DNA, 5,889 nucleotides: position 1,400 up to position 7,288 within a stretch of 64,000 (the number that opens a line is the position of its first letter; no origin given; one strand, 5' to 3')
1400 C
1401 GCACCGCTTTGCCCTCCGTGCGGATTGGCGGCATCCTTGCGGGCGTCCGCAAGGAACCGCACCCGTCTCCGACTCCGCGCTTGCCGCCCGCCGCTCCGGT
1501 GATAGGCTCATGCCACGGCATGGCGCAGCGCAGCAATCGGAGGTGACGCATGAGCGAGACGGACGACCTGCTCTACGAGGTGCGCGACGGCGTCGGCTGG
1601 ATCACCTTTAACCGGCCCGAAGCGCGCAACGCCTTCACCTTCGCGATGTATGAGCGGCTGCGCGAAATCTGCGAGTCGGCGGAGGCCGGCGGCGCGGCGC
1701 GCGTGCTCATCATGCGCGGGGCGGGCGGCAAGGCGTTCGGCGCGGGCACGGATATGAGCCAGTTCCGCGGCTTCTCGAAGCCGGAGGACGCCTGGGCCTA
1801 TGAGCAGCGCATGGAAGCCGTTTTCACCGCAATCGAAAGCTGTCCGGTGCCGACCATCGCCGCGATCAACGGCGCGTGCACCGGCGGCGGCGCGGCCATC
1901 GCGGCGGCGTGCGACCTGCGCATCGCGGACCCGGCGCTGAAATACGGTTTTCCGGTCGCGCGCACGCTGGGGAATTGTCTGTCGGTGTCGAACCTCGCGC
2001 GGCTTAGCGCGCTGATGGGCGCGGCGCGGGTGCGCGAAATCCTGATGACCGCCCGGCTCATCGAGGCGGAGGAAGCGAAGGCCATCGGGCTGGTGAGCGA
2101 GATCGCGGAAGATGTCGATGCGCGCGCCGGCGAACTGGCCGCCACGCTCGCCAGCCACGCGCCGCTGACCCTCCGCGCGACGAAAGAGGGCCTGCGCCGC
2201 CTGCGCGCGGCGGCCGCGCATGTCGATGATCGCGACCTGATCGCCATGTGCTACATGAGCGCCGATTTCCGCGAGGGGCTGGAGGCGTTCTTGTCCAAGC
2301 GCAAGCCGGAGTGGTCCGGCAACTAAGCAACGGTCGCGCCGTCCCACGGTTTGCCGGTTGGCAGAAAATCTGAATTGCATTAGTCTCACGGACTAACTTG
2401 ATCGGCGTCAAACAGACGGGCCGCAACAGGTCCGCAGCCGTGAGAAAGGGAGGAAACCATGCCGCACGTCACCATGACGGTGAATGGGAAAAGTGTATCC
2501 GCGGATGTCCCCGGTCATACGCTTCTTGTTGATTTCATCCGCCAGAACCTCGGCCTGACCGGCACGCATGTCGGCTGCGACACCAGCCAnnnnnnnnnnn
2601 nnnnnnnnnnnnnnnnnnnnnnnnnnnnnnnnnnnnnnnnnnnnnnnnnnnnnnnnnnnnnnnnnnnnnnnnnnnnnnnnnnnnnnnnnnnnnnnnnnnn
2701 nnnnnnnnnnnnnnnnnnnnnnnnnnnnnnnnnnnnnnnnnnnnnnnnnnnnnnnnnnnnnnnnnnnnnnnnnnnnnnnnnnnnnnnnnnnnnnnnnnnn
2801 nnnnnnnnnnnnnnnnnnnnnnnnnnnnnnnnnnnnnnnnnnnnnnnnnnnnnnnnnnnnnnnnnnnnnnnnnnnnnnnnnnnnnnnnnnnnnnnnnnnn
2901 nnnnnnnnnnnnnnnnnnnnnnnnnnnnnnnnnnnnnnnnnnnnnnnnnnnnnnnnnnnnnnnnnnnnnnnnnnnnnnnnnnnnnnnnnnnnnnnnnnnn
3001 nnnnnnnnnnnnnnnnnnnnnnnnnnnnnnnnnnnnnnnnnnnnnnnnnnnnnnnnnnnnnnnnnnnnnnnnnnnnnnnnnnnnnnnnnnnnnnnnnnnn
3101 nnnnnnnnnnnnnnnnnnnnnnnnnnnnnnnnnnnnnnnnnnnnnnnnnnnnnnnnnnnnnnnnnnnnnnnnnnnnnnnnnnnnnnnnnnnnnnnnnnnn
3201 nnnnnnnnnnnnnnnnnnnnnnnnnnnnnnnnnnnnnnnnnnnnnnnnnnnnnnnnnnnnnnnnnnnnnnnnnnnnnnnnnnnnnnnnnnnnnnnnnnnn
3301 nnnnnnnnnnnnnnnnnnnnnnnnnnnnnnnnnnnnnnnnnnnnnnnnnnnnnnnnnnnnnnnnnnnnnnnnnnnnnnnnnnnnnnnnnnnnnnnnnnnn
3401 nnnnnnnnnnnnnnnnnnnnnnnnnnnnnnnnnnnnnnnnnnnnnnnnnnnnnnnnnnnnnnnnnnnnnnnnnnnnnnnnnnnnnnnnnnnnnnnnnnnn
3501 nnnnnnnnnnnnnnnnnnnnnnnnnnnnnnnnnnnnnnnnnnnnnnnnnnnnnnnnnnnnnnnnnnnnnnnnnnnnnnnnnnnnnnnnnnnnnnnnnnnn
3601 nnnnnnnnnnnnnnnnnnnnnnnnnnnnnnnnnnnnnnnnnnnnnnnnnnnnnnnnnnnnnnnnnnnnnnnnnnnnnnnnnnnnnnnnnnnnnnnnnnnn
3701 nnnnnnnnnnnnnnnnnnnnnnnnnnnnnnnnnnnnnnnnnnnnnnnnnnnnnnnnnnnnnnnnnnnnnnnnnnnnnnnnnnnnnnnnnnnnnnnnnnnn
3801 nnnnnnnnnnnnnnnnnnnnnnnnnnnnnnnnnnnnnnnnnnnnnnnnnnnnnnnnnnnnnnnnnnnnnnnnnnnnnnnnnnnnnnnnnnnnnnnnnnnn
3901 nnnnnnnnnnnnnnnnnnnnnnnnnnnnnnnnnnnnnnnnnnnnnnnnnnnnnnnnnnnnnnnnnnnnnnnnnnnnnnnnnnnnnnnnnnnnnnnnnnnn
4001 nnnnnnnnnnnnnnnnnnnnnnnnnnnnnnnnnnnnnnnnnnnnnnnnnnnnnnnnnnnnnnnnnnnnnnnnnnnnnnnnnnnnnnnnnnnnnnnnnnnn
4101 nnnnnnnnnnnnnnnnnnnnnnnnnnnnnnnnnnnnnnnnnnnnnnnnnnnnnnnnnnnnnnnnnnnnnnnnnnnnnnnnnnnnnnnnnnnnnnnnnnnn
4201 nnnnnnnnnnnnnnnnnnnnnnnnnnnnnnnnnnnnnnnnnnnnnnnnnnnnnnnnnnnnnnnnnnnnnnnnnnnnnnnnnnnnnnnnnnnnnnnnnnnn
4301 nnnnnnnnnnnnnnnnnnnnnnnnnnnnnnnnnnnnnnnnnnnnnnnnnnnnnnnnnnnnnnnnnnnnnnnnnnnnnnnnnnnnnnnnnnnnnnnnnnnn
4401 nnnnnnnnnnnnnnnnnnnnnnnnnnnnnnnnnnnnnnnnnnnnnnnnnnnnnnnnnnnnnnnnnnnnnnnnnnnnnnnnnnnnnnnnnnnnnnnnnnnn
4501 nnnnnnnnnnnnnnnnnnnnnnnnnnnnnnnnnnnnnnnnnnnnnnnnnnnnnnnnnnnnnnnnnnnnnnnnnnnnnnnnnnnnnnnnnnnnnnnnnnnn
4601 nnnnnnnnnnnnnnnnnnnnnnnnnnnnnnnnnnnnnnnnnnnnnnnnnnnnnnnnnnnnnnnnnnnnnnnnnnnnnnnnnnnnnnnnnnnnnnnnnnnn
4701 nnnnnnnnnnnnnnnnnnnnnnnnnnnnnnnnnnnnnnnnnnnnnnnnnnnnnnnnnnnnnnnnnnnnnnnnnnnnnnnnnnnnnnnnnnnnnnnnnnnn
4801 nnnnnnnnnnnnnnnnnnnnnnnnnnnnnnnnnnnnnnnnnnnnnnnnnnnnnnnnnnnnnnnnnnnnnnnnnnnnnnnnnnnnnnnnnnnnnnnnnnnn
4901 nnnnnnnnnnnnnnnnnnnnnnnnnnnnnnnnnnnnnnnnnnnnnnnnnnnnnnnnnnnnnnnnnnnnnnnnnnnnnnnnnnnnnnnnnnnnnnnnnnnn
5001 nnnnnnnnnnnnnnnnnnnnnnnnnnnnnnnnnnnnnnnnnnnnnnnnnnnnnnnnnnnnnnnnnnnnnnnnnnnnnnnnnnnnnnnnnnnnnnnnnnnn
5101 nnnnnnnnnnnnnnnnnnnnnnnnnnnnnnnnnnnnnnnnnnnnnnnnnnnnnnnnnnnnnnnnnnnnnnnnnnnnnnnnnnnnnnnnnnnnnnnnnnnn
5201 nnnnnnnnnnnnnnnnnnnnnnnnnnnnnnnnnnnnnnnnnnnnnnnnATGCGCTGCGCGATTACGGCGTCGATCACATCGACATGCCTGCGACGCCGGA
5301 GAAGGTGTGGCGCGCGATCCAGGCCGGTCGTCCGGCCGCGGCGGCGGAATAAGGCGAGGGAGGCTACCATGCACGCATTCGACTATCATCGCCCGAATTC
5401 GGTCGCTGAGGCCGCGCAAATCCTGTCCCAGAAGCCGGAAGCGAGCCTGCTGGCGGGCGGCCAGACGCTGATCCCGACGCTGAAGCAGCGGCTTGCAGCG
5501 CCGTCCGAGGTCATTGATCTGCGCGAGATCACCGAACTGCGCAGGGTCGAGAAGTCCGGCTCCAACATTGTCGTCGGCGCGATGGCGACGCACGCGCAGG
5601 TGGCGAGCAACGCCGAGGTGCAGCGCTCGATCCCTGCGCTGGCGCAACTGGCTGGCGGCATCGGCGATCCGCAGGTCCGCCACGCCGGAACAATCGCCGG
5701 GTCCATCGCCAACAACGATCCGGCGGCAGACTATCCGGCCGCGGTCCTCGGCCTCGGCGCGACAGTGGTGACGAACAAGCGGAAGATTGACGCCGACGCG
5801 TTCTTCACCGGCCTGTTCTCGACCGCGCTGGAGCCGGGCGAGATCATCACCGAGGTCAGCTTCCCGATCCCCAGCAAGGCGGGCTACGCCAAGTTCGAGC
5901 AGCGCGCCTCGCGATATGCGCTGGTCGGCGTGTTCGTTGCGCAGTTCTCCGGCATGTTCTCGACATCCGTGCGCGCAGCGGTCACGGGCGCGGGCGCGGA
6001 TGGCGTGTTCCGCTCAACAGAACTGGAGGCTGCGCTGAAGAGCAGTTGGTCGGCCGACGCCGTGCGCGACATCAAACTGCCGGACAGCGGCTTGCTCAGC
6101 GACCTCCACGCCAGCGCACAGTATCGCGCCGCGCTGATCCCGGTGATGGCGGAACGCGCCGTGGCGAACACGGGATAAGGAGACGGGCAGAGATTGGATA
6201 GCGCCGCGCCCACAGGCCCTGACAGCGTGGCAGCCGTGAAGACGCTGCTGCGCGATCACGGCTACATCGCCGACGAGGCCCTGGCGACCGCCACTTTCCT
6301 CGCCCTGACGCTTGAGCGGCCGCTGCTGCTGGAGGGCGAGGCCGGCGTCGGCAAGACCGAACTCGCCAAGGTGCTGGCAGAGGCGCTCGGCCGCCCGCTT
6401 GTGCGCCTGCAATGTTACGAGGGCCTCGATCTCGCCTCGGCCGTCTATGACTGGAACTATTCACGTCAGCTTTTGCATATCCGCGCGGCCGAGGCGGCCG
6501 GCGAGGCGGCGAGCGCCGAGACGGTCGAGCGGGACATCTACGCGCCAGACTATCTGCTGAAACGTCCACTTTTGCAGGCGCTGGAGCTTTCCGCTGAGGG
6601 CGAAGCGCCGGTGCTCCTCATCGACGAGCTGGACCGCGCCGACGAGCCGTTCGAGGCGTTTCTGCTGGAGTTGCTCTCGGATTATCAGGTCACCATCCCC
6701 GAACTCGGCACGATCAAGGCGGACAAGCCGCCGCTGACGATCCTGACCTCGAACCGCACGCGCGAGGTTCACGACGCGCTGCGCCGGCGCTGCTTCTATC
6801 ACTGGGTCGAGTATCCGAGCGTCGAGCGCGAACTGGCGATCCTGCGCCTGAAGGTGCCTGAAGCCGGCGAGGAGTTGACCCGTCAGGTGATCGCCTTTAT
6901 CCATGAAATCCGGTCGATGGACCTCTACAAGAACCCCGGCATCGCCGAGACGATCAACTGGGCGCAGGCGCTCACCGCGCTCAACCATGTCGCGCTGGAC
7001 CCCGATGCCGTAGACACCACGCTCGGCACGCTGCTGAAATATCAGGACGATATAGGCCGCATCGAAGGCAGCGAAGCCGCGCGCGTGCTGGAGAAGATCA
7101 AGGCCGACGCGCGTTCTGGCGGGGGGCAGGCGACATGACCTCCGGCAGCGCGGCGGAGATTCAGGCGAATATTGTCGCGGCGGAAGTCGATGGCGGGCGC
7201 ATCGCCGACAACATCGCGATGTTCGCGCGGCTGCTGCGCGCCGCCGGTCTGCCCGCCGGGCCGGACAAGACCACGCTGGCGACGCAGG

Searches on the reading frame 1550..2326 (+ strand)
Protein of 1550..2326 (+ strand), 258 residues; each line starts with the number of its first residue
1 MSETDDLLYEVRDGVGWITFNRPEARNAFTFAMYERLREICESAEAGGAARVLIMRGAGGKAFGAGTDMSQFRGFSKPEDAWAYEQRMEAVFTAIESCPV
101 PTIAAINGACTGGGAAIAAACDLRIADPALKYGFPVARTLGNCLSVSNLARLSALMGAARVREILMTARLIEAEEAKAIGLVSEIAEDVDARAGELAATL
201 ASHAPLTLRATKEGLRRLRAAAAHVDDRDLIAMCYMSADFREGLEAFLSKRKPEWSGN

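Call 79: search_protein_families(library=pfam, proteins=[window:1550-2326:+], max_evalue=0.00001)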
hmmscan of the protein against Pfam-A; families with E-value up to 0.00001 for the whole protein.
window:1550-2326:+ (258 aa): 2 families
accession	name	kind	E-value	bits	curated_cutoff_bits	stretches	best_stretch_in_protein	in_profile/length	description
PF00378.25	ECH_1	-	2.4e-42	145.4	27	1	12-257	3-250/251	Enoyl-CoA hydratase/isomerase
PF16113.10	ECH_2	-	2.7e-25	90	27.2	1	15-181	1-167/335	Enoyl-CoA hydratase/isomerase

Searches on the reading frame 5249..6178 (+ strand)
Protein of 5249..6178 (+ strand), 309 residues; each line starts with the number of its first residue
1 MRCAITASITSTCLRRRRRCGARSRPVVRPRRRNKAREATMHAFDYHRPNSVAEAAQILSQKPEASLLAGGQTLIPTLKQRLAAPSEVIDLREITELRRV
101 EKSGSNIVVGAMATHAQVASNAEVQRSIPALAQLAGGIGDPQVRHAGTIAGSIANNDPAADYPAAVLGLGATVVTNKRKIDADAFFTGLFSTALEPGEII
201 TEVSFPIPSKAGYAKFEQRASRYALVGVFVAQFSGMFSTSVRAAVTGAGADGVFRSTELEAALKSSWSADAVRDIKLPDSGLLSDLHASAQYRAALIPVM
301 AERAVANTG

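Call 79: search_protein_families(library=pfam, proteins=[window:5249-6178:+], max_evalue=0.00001)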
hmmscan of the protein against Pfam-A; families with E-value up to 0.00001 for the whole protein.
window:5249-6178:+ (309 aa): 1 family
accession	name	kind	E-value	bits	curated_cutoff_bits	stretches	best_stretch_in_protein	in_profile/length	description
PF00941.27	FAD_binding_5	-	3e-49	167.6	27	1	43-207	2-169/170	FAD binding domain in molybdopterin dehydrogenase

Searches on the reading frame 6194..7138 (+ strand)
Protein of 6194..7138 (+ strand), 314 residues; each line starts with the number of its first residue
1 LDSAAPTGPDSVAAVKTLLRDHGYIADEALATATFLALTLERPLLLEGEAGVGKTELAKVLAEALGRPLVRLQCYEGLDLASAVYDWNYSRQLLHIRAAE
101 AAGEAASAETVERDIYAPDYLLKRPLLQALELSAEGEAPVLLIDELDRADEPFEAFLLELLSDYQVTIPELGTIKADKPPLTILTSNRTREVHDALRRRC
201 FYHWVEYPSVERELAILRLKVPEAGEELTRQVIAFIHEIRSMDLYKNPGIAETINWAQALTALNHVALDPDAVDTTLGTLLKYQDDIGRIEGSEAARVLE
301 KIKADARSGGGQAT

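Call 79: search_protein_families(library=pfam, proteins=[window:6194-7138:+], max_evalue=0.00001)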
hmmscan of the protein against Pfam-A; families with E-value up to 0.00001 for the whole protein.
window:6194-7138:+ (314 aa): 5 families
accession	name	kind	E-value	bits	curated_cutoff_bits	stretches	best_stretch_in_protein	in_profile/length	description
PF07728.20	AAA_5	-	3.7e-12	46.9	22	1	43-200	1-139/139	AAA domain (dynein-related subfamily)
PF00004.35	AAA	-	1.9e-09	38.5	21.2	1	44-200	1-123/131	ATPase family associated with various cellular activities (AAA)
PF13191.12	AAA_16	-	3e-08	34.8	32.6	1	42-163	25-158/167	AAA ATPase domain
PF07726.17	AAA_3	-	1.6e-06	28.4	27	0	44-75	2-33/131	ATPase family associated with various cellular activities (AAA)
PF13401.12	AAA_22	-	2.2e-06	28.5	27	1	42-162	6-109/130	AAA domain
